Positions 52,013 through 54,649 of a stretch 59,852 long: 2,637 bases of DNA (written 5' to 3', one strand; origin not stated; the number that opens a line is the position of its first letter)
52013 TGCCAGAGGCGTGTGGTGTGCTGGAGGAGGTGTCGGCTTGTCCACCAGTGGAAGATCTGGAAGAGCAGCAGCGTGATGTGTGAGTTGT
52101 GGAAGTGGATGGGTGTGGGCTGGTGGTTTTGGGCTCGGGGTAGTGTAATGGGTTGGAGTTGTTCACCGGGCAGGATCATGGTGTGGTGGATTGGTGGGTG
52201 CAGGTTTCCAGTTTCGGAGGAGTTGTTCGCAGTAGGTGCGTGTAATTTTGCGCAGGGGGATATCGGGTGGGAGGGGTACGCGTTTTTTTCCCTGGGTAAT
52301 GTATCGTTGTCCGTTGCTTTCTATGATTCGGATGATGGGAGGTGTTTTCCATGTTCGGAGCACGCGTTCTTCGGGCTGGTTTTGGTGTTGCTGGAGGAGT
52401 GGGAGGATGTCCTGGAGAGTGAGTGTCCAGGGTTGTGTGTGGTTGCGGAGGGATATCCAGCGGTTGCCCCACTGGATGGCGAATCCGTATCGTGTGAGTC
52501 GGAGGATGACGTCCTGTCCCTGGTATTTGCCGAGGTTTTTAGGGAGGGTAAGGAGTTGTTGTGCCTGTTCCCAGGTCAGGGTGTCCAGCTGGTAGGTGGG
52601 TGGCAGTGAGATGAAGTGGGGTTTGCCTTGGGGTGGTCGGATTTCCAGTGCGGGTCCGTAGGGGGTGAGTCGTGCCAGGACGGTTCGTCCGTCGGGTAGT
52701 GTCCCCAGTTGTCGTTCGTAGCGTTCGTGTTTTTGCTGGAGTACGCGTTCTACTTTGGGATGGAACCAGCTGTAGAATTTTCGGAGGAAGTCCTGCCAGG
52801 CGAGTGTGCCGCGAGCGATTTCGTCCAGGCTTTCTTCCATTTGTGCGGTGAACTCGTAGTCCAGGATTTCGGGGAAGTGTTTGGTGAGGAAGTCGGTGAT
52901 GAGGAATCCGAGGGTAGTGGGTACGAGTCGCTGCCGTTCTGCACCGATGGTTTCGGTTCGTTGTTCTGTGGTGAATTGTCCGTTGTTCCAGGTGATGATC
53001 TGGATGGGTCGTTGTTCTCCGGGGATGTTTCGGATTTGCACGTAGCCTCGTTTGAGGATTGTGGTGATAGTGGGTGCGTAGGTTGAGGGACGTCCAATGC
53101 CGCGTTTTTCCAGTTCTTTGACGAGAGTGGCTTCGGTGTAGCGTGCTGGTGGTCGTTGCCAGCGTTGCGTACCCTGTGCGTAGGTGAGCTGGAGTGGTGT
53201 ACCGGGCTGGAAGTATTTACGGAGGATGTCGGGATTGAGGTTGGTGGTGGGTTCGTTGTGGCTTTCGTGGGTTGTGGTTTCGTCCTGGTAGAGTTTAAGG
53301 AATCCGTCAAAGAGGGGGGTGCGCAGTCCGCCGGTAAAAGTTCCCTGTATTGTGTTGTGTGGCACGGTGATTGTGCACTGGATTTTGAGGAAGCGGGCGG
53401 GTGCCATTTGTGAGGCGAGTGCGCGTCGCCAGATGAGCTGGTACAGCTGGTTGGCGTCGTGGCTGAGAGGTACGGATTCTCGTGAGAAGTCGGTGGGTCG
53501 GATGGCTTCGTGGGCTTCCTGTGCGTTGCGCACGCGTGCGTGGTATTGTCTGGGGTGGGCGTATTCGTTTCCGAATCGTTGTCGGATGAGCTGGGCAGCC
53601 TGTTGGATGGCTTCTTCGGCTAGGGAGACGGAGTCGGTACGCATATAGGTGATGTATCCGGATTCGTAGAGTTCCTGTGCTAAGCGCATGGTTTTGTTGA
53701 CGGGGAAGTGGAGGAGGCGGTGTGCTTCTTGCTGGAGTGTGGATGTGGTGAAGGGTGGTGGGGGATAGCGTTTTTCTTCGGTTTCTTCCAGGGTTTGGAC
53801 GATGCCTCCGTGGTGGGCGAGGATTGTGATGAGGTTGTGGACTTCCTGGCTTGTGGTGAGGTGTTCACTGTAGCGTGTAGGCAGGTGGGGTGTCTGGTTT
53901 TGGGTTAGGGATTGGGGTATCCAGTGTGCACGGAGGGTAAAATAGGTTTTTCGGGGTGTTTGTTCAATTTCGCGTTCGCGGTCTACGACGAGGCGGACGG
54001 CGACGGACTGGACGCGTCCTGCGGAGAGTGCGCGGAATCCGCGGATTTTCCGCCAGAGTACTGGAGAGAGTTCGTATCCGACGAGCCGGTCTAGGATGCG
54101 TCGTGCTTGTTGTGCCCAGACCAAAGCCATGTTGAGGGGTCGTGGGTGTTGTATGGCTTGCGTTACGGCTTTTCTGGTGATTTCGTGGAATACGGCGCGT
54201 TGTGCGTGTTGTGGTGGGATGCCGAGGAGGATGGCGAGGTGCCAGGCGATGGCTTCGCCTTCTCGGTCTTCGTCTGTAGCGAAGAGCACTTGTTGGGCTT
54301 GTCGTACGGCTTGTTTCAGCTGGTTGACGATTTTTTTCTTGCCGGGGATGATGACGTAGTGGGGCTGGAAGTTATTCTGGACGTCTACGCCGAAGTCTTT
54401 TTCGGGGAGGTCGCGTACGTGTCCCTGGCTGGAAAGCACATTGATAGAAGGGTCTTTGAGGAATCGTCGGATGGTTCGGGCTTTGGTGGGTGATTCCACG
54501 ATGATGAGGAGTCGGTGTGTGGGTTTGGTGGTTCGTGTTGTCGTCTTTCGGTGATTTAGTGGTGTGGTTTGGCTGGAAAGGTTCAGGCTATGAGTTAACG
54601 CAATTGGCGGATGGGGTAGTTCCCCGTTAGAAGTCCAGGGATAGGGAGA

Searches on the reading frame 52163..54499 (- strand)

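Call 62: search_protein_families(library=pfam, max_evalue=0.001, proteins=[window:52163-54499:-])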
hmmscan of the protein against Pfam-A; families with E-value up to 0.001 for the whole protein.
window:52163-54499:- (778 aa): 3 families
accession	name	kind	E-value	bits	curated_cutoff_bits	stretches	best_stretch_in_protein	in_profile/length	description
PF01131.25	Topoisom_bac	-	6.9e-108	361.7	35.1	2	122-489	2-359/411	DNA topoisomerase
PF01751.28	Toprim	-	3.7e-17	62.7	23.1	1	2-107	6-96/96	Toprim domain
PF13368.11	Toprim_C_rpt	-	5.6e-08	33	22.3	0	604-658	5-54/57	Topoisomerase C-terminal repeat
